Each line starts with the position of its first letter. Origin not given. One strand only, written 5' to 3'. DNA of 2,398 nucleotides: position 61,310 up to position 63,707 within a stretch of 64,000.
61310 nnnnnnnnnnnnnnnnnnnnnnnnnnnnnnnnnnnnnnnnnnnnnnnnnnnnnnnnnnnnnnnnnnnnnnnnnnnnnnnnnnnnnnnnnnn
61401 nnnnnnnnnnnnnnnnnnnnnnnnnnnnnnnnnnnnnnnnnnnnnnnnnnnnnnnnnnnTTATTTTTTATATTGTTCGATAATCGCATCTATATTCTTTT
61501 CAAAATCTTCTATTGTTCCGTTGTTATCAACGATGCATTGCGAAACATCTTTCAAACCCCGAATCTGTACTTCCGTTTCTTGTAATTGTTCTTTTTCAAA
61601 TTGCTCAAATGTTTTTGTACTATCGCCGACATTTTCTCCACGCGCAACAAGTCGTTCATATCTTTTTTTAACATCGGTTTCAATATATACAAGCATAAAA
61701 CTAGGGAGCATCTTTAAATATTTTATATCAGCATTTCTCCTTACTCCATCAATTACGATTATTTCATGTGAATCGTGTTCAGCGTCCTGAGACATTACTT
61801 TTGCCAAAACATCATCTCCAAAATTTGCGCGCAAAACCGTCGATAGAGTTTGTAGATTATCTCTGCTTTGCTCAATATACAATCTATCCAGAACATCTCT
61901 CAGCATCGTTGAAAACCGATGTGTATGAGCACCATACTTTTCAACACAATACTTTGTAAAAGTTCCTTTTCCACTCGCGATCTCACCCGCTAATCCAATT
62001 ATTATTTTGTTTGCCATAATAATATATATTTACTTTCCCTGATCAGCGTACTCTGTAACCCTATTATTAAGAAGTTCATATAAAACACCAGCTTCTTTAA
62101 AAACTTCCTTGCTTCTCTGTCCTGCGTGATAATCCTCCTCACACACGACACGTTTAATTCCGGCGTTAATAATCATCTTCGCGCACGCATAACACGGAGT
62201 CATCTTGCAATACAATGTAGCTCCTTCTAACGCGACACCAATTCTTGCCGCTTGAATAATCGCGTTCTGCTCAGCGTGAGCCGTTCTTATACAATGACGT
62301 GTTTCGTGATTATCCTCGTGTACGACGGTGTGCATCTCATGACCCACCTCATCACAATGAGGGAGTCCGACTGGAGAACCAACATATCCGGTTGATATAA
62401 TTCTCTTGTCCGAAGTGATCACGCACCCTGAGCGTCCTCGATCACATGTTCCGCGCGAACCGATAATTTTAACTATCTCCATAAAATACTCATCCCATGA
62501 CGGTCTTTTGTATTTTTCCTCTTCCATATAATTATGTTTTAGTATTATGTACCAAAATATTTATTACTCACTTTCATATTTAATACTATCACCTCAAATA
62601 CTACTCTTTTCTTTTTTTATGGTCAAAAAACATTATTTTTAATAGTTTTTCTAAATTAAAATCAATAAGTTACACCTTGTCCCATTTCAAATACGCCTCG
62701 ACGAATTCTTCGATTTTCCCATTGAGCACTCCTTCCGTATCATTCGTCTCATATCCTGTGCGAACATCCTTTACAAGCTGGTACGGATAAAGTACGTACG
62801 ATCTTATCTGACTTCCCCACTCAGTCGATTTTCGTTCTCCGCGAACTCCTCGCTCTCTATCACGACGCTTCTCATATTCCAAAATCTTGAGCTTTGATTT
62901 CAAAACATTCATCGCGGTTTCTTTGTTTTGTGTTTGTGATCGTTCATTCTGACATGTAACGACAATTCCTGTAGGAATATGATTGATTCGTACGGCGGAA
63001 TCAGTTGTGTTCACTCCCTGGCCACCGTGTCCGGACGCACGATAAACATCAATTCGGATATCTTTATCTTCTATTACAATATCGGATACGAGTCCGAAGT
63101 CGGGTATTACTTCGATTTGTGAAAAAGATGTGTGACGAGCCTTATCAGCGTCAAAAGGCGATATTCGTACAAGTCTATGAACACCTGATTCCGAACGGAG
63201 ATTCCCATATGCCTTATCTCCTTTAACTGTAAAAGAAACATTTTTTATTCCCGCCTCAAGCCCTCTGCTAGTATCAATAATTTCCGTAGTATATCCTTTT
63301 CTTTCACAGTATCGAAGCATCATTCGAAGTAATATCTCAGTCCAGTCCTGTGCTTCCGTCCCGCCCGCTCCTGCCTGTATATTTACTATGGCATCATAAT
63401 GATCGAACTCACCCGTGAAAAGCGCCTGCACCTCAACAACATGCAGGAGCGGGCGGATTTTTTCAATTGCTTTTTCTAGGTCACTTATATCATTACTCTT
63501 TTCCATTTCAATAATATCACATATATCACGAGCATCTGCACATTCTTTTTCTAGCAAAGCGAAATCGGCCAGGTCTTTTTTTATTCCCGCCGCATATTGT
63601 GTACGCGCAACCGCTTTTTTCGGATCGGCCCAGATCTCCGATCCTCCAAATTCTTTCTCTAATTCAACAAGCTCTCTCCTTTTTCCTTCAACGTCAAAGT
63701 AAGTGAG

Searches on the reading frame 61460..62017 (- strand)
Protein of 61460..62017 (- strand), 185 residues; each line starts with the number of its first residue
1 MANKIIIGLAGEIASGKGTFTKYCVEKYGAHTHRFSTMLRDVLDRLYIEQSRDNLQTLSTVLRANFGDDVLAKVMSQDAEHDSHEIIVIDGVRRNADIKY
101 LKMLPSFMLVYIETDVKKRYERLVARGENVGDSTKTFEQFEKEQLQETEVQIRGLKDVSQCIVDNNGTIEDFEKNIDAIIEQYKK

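Call 10: search_protein_families(library=pfam, proteins=[window:61460-62017:-], max_evalue=0.01)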
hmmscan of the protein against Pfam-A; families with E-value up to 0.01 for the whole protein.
window:61460-62017:- (185 aa): 7 families
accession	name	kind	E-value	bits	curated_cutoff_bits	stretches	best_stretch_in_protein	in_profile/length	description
PF13238.12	AAA_18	-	5.3e-10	40.3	29.4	1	7-145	1-127/128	AAA domain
PF13207.12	AAA_17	-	4.6e-09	37.1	27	1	14-137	5-132/136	AAA domain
PF01121.26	CoaE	-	8.3e-05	22.8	27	0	5-72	1-58/180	Dephospho-CoA kinase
PF01712.25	dNK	-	0.00037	20.8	27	0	54-184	73-199/203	Deoxynucleoside kinase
PF21448.3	DNMK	-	0.0029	17.7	27.1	0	6-53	2-49/232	Deoxynucleotide monophosphate kinase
PF19974.5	TCAD9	-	0.0036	17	40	1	33-128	125-222/429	Ternary complex associated domain 9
PF04275.20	P-mevalo_kinase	-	0.0057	17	33.8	0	44-102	52-109/114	Phosphomevalonate kinase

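Call 17: find_encoding_contigs(protein=window:61460-62017:-, flank=10000, max_places=10)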
Protein window:61460-62017:- (185 aa): 1 contig read that carries it; 1 place shown.
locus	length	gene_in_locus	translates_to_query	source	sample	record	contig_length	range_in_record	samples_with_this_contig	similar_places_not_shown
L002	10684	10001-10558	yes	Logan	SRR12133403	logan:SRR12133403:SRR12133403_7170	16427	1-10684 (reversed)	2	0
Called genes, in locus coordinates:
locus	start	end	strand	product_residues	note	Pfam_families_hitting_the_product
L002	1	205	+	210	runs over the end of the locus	PF10502:Peptidase_S26, PF00717:Peptidase_S24 (weak)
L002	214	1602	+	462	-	PF13393:tRNA-synt_His, PF00587:tRNA-synt_2b, PF13393:tRNA-synt_His, PF03129:HGTP_anticodon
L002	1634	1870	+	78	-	-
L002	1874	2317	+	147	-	PF09424:YqeY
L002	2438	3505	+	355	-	PF18884:TSP3_bac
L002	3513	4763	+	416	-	-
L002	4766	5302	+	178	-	PF02130:YbeY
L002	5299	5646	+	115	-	PF01219:DAGK_prokar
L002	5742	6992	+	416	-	PF11104:PilM_2, PF02491:SHS2_FTSA, PF06723:MreB_Mbl, PF14450:FtsA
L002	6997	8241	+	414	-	PF00091:Tubulin, PF12327:FtsZ_C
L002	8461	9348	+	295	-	PF03462:PCRF, PF00472:RF-1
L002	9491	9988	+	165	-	PF00383:dCMP_cyt_deam_1, PF14437:MafB19-deam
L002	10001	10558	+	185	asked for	PF13207:AAA_17, PF13238:AAA_18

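Call 62: search_protein_families(library=ncbifam, proteins=[window:61460-62017:-], max_evalue=0.001)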
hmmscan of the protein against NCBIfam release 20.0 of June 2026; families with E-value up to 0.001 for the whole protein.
window:61460-62017:- (185 aa): 2 families
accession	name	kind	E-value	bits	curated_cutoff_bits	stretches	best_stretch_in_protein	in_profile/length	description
NF006226.0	PRK08356.1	equivalog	2.9e-22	79.4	189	1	3-184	4-194/195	hypothetical protein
NF041025.1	antiphage_deaminase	equivalog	1.8e-05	23.8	400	1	78-181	100-207/437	anti-phage dCTP deaminase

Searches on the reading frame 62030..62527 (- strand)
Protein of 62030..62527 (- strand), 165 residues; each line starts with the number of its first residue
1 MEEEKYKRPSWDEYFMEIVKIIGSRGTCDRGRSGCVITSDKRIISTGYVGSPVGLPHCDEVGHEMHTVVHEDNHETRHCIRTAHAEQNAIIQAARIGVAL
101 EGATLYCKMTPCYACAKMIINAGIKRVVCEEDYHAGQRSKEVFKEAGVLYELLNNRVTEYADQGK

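Call 10: search_protein_families(library=pfam, proteins=[window:62030-62527:-], max_evalue=0.01)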
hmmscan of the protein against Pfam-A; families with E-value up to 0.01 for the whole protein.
window:62030-62527:- (165 aa): 3 families
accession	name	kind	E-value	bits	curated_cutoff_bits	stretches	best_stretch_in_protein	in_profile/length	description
PF00383.29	dCMP_cyt_deam_1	-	3.8e-24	85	25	1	10-129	2-100/102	Cytidine and deoxycytidylate deaminase zinc-binding region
PF14437.12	MafB19-deam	-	1.2e-17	64.6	27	1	10-142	2-112/142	MafB19-like deaminase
PF14439.12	Bd3614-deam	-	0.0068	16.8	38.5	1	81-128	33-83/113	Bd3614-like deaminase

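Call 62: search_protein_families(library=ncbifam, proteins=[window:62030-62527:-], max_evalue=0.001)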
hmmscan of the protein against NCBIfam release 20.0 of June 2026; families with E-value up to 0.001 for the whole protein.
window:62030-62527:- (165 aa): 4 families
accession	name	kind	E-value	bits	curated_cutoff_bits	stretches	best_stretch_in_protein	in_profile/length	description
TIGR02571.1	ComEB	equivalog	8.5e-36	123.2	219.45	1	8-152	2-137/151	ComE operon protein 2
NF041025.1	antiphage_deaminase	equivalog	2.1e-18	66.4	400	1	81-134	336-390/437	anti-phage dCTP deaminase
TIGR00326.1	eubact_ribD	equivalog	4.7e-07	29.3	156.35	1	82-130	42-93/343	bifunctional diaminohydroxyphosphoribosylaminopyrimidine deaminase/5-amino-6-(5-phosphoribosylamino)uracil reductase RibD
NF008113.2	PRK10860.1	equivalog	5.3e-05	23.1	150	0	73-129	45-103/165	tRNA adenosine(34) deaminase TadA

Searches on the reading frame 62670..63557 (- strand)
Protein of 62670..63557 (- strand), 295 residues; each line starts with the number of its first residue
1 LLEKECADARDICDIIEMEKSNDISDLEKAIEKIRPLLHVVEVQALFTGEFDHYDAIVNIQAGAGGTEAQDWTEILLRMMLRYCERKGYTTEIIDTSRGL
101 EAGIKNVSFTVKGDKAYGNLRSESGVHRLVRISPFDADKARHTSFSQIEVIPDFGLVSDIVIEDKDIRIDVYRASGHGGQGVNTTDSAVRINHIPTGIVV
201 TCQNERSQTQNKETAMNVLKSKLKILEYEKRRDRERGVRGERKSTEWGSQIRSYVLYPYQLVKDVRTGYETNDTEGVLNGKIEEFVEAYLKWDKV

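Call 10: search_protein_families(library=pfam, proteins=[window:62670-63557:-], max_evalue=0.01)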
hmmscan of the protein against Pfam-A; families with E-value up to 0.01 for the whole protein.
window:62670-63557:- (295 aa): 3 families
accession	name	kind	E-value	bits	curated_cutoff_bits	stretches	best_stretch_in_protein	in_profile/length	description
PF03462.23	PCRF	-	5.6e-41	140.9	24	1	8-147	50-193/194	PCRF domain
PF00472.26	RF-1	-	3e-39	134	35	1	159-266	4-116/116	RF-1 domain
PF12278.13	SDP_N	-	0.006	17.1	25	1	208-250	10-51/138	Sex determination protein N terminal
